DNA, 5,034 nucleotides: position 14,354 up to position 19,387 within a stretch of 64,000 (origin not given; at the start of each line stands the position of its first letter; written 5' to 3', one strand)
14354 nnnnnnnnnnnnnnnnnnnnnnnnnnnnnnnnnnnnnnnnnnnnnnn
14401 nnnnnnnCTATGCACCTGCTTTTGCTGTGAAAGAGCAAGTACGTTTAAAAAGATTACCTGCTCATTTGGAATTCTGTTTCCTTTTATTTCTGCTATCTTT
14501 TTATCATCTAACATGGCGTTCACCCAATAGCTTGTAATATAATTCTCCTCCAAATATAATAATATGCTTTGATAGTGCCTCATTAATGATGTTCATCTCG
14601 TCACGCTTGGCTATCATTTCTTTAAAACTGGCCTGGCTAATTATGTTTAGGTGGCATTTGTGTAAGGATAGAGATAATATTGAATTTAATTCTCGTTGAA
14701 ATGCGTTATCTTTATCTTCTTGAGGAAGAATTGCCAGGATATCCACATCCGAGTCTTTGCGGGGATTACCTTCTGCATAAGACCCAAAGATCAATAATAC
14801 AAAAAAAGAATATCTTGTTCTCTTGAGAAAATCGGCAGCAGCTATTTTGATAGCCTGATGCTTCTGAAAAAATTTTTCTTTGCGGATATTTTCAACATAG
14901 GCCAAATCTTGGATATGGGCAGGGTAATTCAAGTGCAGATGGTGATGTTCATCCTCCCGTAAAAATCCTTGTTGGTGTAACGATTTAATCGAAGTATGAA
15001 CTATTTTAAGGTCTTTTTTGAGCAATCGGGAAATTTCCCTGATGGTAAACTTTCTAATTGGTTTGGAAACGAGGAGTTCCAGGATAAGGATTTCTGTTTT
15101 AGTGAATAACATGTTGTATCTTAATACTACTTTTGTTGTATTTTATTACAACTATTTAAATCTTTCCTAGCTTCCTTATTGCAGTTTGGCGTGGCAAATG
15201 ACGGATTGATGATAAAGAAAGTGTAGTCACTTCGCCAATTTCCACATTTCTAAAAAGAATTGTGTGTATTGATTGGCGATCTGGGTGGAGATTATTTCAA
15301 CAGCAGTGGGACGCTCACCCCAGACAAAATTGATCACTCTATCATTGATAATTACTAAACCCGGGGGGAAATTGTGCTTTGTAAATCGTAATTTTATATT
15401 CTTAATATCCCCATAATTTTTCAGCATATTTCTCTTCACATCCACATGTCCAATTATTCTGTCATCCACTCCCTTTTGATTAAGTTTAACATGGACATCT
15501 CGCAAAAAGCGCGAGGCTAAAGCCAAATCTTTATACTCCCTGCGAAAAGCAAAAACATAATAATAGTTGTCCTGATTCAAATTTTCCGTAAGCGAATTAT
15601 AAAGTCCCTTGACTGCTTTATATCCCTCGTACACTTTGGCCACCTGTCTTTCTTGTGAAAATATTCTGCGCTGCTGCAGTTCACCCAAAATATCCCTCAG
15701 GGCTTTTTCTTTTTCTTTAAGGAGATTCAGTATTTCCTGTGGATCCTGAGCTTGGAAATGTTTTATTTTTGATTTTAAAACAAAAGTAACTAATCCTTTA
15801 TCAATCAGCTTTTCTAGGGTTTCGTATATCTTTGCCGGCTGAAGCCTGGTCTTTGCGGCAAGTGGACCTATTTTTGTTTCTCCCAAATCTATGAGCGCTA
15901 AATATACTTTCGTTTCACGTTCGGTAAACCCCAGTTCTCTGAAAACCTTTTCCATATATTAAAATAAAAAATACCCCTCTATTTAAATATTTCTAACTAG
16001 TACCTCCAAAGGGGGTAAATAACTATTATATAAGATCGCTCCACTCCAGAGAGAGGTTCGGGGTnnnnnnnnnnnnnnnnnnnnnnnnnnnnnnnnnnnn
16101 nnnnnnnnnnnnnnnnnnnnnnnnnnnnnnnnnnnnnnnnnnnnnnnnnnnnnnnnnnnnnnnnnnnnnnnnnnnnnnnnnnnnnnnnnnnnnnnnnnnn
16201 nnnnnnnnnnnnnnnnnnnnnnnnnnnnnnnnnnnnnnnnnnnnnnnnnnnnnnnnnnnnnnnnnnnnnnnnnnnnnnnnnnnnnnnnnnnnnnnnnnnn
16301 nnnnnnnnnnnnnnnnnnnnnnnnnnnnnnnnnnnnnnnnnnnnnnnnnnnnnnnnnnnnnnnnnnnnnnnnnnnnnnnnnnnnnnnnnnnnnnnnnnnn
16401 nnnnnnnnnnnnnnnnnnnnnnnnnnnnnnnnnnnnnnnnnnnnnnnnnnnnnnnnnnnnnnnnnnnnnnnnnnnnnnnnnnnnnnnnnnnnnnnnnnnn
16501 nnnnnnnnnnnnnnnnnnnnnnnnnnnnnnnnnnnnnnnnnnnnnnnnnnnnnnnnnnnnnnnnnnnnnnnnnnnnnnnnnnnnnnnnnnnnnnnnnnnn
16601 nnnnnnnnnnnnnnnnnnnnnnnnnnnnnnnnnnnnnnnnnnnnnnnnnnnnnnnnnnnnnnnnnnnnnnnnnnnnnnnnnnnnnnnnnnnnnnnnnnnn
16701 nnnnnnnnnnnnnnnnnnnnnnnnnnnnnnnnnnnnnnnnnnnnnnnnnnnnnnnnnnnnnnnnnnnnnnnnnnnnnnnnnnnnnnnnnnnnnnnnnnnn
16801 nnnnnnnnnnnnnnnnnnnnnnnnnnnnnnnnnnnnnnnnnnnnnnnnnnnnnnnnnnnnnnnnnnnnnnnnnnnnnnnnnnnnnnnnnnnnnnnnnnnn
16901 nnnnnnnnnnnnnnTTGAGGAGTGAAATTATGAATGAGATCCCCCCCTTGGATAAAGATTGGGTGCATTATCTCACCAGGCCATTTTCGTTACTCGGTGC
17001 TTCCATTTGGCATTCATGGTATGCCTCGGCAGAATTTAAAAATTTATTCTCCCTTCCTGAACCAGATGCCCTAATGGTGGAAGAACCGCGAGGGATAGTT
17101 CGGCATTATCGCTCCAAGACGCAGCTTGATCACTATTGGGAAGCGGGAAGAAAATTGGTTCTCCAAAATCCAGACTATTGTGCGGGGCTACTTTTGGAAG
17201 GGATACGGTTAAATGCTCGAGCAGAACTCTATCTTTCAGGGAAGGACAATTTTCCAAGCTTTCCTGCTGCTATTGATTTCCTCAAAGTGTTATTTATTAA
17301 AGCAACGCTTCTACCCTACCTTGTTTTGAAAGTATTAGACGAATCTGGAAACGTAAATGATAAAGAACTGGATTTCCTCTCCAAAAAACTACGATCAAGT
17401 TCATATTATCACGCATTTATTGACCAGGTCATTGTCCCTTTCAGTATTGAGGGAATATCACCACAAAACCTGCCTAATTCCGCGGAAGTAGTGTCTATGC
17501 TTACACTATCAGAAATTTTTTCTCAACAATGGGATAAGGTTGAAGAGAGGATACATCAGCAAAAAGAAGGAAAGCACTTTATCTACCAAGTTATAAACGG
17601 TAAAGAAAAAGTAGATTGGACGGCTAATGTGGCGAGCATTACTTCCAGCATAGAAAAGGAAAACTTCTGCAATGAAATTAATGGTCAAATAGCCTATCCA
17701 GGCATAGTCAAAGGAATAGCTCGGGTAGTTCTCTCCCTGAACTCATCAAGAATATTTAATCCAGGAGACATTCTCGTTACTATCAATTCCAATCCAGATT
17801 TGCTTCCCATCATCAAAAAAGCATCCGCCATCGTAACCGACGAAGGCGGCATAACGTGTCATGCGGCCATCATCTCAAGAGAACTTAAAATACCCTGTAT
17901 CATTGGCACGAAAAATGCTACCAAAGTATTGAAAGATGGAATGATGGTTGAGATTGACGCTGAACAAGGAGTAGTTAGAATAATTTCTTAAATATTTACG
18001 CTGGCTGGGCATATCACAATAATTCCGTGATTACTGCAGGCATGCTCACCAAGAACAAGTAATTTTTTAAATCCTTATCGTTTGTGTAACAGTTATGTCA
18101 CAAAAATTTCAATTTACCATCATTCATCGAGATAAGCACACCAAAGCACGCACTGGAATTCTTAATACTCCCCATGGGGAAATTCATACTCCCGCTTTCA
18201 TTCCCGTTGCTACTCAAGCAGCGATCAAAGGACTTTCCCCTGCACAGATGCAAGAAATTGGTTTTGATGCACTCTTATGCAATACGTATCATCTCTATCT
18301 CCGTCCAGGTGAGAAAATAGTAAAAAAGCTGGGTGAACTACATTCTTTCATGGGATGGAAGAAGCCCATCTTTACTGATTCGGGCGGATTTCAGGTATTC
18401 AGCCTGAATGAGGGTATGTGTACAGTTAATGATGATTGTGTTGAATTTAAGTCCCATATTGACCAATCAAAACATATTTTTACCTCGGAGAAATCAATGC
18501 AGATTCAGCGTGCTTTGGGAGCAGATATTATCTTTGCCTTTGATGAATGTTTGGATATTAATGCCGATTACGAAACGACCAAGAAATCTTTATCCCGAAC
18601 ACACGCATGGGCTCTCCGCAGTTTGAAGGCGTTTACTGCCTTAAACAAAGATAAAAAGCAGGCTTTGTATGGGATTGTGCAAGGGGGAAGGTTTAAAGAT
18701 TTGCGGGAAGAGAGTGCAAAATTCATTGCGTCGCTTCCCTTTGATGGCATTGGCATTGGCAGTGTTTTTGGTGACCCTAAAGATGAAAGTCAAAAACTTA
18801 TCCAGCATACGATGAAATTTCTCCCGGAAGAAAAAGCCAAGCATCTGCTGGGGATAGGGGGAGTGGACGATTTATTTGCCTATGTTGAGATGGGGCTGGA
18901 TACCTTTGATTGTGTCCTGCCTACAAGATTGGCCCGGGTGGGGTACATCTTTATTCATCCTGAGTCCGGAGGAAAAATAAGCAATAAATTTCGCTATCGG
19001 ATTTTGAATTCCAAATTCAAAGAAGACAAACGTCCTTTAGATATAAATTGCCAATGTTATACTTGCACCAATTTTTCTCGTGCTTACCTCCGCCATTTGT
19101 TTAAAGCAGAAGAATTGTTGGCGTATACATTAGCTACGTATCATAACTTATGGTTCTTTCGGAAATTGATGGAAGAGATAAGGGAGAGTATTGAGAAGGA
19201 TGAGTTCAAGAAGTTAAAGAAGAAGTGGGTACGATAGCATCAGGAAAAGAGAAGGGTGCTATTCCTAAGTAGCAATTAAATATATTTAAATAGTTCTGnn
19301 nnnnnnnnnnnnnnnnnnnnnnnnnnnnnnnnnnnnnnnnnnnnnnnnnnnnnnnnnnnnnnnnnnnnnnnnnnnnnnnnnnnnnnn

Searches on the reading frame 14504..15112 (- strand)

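Call 59: search_protein_families(library=pfam, proteins=[window:14504-15112:-], max_evalue=0.01)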
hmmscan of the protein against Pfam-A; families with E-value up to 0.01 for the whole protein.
window:14504-15112:- (202 aa): 3 families
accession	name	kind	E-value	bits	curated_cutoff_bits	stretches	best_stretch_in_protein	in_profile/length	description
PF01909.29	NTP_transf_2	-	7.9e-08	33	21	1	107-154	18-73/93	Nucleotidyltransferase domain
PF18765.7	Polbeta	-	6e-07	30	26.9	1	106-168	16-81/93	Polymerase beta, Nucleotidyltransferase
PF25212.1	HVO_A0114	-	0.00018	21.7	27.6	1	3-55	20-70/84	HVO_A0114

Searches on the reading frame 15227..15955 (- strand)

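Call 59: search_protein_families(library=pfam, proteins=[window:15227-15955:-], max_evalue=0.01)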
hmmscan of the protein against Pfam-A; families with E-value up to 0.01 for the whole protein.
window:15227-15955:- (242 aa): 4 families
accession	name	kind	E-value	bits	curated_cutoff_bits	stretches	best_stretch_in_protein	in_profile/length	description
PF01978.25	TrmB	-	3.9e-12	46.3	25.6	1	7-72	3-67/68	Sugar-specific transcriptional regulator TrmB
PF01022.26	HTH_5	-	0.0008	19.7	22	0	20-57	10-46/47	Bacterial regulatory protein, arsR family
PF21984.2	DnaD_N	-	0.00086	19.9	27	0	5-58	9-67/101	DnaD N-terminal domain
PF11899.13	DUF3419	-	0.0022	17.6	28.2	1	32-179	160-289/385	Protein of unknown function (DUF3419)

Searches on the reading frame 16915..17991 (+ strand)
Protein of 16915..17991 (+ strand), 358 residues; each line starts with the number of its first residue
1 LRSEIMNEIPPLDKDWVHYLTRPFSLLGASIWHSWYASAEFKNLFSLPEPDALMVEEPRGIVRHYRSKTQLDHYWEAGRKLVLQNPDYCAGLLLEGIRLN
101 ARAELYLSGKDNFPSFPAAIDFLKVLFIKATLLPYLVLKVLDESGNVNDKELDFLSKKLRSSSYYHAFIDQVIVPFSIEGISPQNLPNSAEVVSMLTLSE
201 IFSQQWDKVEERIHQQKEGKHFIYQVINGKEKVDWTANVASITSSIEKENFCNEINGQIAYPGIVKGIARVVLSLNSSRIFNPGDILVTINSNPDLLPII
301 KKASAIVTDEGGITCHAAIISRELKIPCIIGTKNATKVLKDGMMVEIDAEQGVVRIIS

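Call 62: search_protein_families(library=pfam, proteins=[window:16915-17991:+], max_evalue=0.001)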
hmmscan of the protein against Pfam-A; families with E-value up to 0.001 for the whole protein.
window:16915-17991:+ (358 aa): 1 family
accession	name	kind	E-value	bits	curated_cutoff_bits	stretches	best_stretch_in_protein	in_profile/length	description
PF00391.29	PEP-utilizers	-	3.7e-25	87.8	23.1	1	281-352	1-72/72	PEP-utilising enzyme, mobile domain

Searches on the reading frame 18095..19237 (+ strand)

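Call 62: search_protein_families(library=pfam, proteins=[window:18095-19237:+], max_evalue=0.001)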
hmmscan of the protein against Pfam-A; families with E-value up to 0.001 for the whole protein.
window:18095-19237:+ (380 aa): 1 family
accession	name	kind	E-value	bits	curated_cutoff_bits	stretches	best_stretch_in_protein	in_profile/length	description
PF01702.25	TGT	-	4.2e-133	444.3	26.3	1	17-380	2-353/357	Queuine tRNA-ribosyltransferase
